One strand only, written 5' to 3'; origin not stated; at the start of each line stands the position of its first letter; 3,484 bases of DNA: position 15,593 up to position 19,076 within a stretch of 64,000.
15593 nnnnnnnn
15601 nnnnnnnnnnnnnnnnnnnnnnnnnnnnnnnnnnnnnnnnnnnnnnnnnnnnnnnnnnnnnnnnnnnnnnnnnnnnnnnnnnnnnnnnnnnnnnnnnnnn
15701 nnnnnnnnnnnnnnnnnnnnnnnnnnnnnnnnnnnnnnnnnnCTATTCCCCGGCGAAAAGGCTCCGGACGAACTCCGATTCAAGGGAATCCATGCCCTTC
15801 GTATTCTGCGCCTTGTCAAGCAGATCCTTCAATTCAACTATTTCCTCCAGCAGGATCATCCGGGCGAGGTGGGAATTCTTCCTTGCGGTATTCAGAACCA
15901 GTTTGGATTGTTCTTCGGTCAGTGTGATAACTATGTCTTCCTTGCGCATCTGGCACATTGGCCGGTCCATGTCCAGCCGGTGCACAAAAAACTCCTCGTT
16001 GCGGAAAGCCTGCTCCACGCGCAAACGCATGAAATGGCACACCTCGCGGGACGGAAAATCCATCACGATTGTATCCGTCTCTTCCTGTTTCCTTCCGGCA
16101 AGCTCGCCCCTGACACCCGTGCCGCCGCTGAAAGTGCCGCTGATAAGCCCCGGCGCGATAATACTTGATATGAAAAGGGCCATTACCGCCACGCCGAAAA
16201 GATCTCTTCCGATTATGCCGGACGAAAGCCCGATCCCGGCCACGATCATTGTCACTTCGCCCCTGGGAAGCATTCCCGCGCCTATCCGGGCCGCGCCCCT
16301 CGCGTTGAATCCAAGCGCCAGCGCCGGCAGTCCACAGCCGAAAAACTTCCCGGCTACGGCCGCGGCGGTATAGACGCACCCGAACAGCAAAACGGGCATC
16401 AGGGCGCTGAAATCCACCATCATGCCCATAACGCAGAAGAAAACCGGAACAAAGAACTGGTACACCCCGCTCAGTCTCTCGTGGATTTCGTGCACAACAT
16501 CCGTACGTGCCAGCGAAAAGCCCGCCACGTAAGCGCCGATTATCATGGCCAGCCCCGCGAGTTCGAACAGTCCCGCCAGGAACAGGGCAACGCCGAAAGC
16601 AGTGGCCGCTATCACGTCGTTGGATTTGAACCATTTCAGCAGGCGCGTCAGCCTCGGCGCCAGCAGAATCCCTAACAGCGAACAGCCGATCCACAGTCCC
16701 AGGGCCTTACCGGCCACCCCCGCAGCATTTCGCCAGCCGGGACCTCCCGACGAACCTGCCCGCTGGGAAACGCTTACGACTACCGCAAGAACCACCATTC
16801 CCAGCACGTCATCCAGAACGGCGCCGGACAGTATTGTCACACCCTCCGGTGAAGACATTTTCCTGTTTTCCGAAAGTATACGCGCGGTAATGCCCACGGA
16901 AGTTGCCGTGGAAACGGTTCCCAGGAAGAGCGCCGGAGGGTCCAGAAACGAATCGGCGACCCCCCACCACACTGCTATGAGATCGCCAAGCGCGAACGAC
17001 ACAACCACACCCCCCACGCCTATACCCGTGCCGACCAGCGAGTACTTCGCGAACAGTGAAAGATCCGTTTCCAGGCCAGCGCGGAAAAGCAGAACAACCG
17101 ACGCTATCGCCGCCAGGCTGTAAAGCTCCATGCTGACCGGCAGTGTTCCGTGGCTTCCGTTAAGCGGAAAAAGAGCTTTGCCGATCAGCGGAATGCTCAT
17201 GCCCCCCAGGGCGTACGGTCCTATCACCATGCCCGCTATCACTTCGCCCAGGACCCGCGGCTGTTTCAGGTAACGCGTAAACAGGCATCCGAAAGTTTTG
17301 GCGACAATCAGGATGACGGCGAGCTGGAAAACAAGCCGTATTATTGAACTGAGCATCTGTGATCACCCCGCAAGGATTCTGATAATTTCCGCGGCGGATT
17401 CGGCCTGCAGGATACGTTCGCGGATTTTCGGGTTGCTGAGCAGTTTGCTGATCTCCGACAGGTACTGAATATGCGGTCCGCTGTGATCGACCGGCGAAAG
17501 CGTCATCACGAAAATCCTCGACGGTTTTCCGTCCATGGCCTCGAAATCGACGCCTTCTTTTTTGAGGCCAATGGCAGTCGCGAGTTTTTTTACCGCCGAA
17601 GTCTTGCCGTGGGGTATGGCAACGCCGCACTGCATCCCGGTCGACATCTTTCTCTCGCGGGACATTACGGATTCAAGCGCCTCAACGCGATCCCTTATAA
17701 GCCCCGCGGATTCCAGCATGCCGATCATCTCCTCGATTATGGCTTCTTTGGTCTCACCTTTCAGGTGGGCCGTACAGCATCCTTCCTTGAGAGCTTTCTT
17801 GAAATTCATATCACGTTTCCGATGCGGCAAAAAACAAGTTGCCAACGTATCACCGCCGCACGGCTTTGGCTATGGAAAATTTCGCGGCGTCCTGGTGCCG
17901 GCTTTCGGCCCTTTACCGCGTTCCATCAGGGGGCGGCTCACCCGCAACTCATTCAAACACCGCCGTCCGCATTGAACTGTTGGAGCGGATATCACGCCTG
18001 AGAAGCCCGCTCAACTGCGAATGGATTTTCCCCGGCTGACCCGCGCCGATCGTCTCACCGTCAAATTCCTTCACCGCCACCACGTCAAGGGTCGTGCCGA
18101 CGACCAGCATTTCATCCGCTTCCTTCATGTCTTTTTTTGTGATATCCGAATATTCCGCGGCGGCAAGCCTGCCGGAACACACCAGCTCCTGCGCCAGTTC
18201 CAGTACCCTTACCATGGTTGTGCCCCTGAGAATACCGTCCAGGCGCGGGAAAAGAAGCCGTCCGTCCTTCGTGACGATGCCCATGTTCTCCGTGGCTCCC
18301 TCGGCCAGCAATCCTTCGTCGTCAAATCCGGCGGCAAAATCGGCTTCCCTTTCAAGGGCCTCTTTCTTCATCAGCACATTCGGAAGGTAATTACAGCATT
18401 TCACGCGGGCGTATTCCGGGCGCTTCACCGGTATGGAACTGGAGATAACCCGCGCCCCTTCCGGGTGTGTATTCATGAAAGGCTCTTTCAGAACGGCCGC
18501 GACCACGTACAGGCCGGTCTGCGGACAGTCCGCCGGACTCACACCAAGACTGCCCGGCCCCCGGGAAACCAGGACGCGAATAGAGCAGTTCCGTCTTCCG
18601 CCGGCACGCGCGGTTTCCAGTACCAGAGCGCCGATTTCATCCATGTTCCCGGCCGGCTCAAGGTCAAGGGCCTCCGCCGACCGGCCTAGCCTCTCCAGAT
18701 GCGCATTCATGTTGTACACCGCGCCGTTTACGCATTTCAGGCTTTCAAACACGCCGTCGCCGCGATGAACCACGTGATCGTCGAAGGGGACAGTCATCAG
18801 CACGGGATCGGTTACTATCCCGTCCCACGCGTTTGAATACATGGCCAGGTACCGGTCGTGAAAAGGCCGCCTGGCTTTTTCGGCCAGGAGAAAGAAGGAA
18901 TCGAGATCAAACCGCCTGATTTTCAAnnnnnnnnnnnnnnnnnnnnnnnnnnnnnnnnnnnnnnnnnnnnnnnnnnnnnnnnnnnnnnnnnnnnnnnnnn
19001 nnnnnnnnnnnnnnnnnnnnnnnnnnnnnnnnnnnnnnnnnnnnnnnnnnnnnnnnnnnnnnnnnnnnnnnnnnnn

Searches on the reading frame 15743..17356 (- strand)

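Call 10: search_protein_families(library=pfam, proteins=[window:15743-17356:-], max_evalue=0.01)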
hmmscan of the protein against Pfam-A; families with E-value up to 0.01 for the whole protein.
window:15743-17356:- (537 aa): 1 family
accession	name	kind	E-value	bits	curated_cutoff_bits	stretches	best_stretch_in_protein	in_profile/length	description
PF00999.27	Na_H_Exchanger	-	6.7e-52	177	26.2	1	19-407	4-371/375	Sodium/hydrogen exchanger, transmembrane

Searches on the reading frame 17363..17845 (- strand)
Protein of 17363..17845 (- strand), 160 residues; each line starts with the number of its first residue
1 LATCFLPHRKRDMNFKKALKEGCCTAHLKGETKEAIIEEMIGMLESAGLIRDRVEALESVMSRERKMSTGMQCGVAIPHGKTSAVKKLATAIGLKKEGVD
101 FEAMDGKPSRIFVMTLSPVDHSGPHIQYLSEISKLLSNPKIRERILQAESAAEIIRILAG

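Call 65: search_protein_families(library=pfam, proteins=[window:17363-17845:-], max_evalue=0.001)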
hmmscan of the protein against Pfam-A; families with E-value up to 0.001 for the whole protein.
window:17363-17845:- (160 aa): 1 family
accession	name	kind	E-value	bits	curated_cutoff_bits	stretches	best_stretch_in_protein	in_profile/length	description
PF00359.27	PTS_EIIA_2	-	1.7e-33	116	27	1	19-159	3-142/144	Phosphoenolpyruvate-dependent sugar phosphotransferase system, EIIA 2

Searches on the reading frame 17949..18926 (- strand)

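Call 10: search_protein_families(library=pfam, proteins=[window:17949-18926:-], max_evalue=0.01)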
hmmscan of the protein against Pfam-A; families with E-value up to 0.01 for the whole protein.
window:17949-18926:- (325 aa): 1 family
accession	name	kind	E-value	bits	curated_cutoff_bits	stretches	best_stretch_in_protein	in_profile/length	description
PF01063.24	Aminotran_4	-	5.7e-43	147.8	28.5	1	58-287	1-222/223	Amino-transferase class IV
